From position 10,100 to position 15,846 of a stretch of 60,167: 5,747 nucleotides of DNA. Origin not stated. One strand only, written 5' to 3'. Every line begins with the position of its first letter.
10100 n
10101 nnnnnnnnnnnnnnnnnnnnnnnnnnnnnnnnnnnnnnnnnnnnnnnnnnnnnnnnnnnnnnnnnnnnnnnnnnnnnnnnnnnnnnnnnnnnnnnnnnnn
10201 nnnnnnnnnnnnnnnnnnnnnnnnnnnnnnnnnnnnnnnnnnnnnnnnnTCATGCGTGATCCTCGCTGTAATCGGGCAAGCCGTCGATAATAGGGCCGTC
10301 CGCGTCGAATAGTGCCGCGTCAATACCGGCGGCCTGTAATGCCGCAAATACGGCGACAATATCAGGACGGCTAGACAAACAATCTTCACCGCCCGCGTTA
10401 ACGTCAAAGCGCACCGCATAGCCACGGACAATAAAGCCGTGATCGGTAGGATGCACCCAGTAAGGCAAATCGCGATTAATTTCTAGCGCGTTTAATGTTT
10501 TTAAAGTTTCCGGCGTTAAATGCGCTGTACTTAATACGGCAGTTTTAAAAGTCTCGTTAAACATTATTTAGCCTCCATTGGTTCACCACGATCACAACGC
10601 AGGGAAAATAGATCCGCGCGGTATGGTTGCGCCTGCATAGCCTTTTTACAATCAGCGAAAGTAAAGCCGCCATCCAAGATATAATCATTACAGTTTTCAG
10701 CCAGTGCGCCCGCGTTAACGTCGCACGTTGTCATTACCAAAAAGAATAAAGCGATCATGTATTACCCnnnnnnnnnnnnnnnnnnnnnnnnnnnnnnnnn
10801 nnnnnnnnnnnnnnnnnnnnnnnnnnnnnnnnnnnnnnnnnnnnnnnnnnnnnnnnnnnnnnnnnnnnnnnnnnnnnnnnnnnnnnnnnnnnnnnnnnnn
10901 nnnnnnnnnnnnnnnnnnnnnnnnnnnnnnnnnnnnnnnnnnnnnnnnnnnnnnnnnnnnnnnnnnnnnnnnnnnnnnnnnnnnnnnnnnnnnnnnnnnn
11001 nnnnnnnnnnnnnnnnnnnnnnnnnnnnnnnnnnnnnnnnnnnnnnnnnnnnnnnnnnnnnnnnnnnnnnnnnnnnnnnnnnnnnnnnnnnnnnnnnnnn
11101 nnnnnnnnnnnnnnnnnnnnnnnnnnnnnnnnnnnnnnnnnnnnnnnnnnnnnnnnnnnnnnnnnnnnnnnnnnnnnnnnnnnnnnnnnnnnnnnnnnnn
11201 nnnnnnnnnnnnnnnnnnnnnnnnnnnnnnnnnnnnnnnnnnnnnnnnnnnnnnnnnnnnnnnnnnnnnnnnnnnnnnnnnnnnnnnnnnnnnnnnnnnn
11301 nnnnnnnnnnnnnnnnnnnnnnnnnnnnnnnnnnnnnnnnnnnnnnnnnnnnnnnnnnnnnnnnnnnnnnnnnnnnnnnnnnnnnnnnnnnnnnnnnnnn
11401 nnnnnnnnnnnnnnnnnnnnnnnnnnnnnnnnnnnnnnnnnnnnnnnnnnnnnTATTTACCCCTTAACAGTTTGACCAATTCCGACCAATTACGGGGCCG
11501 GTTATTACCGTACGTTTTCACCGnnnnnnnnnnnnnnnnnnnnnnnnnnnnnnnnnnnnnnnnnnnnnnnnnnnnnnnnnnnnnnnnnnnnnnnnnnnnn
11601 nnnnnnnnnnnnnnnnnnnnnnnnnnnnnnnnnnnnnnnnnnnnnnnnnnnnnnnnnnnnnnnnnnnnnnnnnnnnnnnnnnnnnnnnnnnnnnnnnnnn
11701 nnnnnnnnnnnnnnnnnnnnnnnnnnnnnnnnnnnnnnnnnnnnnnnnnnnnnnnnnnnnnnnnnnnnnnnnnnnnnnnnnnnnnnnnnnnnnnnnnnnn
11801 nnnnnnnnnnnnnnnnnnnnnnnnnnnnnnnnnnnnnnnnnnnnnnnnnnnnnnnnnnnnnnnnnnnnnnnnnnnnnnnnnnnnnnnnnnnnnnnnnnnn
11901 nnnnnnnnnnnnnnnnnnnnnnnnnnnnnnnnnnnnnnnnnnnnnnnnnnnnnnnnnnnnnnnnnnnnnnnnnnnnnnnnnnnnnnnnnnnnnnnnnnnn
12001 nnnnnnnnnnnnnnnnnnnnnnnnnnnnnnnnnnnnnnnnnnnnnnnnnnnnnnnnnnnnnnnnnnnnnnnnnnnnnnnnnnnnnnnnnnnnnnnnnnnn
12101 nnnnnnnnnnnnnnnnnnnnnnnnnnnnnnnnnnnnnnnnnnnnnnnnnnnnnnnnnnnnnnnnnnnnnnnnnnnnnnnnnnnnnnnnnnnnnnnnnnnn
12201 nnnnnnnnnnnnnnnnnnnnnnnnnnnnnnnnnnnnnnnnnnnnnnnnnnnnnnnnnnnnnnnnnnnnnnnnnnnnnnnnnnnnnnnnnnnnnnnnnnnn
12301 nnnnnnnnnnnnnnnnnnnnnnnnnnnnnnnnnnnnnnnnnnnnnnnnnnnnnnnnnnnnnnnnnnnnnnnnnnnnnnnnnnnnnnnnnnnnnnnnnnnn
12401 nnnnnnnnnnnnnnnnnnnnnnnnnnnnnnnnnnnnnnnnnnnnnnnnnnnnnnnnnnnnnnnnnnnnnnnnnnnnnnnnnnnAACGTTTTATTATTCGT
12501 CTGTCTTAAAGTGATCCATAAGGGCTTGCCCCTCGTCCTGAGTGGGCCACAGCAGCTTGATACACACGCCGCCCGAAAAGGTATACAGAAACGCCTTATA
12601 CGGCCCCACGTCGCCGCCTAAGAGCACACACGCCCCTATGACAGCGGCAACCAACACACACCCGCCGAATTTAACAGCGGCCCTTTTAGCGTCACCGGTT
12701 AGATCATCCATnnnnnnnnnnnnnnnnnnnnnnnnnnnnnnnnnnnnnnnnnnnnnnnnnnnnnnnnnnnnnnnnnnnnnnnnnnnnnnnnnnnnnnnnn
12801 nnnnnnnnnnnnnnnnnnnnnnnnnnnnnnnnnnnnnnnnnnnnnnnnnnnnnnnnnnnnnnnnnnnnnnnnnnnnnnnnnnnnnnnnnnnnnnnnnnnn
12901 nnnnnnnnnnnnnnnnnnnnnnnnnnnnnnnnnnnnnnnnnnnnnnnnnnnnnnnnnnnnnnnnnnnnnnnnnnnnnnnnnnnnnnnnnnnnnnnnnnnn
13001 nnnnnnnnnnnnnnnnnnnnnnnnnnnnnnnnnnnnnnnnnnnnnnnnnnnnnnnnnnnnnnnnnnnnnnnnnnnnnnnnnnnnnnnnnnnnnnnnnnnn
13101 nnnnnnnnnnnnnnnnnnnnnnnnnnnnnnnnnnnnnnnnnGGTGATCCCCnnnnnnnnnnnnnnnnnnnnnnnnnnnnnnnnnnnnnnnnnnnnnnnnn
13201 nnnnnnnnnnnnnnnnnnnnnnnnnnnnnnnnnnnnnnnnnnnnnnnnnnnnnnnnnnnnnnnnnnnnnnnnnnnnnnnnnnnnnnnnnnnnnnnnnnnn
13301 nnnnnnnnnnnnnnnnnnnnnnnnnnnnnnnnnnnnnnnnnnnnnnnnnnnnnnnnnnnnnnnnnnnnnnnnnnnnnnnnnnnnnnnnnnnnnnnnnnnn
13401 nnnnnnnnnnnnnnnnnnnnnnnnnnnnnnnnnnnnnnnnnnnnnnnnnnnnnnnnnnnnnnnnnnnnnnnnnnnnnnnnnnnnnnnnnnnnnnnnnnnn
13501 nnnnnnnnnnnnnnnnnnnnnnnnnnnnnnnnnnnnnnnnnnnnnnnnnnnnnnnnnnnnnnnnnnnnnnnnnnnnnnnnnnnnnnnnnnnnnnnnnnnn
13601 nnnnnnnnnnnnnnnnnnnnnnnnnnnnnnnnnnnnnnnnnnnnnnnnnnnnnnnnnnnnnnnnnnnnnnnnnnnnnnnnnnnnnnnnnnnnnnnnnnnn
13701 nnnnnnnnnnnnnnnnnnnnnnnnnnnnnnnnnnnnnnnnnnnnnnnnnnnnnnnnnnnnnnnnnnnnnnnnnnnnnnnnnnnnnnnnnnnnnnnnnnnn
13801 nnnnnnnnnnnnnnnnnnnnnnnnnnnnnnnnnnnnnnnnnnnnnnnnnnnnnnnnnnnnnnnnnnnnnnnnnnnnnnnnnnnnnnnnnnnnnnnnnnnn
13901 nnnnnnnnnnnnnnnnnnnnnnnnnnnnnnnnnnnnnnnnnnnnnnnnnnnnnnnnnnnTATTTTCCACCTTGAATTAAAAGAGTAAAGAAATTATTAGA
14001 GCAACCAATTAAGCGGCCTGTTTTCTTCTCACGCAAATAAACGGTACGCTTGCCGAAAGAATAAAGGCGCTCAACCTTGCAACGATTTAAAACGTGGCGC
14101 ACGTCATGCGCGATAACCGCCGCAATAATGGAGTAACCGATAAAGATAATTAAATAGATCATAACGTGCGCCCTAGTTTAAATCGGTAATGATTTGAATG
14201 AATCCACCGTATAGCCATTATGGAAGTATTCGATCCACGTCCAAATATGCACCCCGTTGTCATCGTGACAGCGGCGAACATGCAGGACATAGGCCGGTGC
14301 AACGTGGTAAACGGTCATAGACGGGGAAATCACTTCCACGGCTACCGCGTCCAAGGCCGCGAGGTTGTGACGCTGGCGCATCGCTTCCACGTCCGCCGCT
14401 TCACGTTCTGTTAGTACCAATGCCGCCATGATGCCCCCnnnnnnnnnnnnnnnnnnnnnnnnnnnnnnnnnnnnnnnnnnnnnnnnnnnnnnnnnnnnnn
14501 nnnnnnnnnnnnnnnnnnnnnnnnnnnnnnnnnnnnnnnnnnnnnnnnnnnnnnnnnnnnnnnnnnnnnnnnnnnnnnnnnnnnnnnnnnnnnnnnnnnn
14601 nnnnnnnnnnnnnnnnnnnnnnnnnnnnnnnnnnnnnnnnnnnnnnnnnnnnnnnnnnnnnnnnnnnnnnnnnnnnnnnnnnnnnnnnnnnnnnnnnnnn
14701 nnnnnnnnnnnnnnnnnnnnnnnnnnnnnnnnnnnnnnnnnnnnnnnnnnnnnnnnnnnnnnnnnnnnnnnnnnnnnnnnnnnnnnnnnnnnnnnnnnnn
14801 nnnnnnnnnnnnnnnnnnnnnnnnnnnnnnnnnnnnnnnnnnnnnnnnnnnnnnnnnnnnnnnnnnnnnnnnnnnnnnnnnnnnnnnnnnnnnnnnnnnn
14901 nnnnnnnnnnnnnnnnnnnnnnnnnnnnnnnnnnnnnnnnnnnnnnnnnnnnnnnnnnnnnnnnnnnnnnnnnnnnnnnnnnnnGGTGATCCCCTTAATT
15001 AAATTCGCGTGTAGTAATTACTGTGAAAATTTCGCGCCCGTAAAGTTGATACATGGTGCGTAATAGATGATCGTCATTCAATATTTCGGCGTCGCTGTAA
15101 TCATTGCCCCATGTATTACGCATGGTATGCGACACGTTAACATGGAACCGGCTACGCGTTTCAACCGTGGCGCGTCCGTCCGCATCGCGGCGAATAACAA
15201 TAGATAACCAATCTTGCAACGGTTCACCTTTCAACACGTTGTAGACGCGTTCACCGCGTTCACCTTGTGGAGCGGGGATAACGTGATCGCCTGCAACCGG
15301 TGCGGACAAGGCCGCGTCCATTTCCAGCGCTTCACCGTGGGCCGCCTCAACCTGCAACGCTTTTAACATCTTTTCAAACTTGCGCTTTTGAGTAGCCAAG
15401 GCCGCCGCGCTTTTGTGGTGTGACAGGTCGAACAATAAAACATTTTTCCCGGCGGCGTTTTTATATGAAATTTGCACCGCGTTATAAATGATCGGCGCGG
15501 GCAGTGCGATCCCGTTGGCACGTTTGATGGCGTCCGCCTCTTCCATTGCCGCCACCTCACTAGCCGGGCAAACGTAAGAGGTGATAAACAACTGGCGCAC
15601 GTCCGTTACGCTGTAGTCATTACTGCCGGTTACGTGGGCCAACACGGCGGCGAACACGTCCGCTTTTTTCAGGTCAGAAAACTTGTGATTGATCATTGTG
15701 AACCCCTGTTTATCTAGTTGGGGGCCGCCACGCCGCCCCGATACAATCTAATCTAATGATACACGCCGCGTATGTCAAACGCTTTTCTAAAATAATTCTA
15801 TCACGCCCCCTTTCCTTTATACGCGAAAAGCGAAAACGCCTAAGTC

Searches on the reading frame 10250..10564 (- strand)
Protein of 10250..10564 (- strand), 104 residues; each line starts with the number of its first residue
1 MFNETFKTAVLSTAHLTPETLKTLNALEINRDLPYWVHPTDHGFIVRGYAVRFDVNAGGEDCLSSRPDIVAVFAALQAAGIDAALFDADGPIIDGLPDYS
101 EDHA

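Call 83: search_protein_families(library=pfam, proteins=[window:10250-10564:-], max_evalue=0.01)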
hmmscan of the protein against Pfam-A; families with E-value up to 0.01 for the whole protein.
window:10250-10564:- (104 aa): 1 family
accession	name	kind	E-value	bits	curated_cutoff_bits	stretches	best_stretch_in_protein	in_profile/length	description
PF19419.5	DUF5983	-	8.6e-18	64.9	27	1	9-100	2-89/90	Family of unknown function (DUF5983) C-terminal domain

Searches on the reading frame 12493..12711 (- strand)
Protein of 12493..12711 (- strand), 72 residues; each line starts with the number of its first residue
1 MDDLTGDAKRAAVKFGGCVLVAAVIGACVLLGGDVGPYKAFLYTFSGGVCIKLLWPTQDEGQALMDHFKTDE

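Call 49: search_protein_families(library=pfam, proteins=[window:12493-12711:-], max_evalue=0.01)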
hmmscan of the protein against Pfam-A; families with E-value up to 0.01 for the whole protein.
window:12493-12711:- (72 aa): 0 families

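Call 50: search_protein_families(library=phrogs, proteins=[window:12493-12711:-], max_evalue=0.001)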
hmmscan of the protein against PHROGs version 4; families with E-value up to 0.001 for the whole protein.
window:12493-12711:- (72 aa): 1 family
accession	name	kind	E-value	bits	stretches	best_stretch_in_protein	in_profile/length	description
phrog_8635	-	unknown function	3.2e-30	104.8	1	3-68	5-70/73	-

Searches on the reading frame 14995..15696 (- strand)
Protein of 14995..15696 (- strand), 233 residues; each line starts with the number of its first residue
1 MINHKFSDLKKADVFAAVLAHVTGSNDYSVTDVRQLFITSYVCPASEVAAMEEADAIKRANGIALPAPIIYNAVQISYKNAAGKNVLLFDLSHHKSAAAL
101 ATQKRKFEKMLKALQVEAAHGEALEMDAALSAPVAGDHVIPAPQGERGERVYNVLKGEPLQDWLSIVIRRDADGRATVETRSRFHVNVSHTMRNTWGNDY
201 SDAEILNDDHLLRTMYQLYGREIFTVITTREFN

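Call 83: search_protein_families(library=pfam, proteins=[window:14995-15696:-], max_evalue=0.01)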
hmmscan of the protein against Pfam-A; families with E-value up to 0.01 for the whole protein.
window:14995-15696:- (233 aa): 2 families
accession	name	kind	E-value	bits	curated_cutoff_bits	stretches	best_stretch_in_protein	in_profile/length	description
PF23974.1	DUF7300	-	2.5e-18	66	27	1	150-214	1-64/65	Domain of unknown function (DUF7300)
PF08190.17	PIH1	-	0.0097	15.8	24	0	35-119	45-129/166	PIH1 N-terminal domain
